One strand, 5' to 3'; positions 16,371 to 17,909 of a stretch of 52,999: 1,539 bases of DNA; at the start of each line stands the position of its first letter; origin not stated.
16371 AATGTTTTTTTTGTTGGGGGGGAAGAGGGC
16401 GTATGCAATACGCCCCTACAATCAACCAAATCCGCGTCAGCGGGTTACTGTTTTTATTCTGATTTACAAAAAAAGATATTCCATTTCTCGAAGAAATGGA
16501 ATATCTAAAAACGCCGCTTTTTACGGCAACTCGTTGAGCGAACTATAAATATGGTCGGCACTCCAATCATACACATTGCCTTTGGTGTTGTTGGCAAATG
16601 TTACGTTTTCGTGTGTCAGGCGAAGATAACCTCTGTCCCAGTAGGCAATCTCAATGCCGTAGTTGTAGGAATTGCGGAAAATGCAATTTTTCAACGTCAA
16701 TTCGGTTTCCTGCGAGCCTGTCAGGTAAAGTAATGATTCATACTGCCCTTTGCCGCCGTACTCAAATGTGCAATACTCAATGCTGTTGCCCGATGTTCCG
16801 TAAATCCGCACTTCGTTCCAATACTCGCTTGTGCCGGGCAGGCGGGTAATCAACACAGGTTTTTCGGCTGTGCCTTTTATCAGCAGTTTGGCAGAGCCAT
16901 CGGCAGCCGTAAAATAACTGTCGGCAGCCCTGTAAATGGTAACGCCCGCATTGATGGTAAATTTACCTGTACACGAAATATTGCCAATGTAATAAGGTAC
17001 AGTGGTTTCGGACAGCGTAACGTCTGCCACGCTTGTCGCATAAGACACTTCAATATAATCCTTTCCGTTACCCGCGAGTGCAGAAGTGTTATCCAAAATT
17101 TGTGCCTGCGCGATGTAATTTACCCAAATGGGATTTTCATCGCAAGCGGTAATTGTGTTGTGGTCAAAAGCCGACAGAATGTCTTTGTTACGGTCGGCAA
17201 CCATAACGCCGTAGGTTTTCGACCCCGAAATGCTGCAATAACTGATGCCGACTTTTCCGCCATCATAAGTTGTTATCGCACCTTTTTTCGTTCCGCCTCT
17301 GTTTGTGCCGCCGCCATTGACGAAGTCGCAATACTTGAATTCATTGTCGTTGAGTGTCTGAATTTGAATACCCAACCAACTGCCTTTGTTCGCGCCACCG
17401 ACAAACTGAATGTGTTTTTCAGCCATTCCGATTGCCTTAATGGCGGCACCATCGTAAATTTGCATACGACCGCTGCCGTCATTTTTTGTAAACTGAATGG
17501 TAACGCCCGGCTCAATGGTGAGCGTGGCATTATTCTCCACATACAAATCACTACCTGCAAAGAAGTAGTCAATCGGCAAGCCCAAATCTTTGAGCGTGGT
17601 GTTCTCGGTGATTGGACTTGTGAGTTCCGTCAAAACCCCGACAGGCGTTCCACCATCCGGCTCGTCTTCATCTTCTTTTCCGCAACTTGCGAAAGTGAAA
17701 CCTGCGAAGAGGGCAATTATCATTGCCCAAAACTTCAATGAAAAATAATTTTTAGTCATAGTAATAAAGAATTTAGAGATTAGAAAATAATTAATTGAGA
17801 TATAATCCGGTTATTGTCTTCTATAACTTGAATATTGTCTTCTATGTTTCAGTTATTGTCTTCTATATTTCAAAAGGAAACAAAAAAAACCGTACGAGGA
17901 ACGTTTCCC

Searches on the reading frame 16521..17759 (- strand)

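Call 88: search_protein_families(library=pfam, proteins=[window:16521-17759:-], max_evalue=0.001)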
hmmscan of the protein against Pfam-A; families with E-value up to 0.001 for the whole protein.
window:16521-17759:- (412 aa): 1 family
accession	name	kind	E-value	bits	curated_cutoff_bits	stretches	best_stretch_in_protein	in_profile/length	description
PF13229.12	Beta_helix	-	3.4e-10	40.2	25.9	2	315-399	70-145/158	Right handed beta helix region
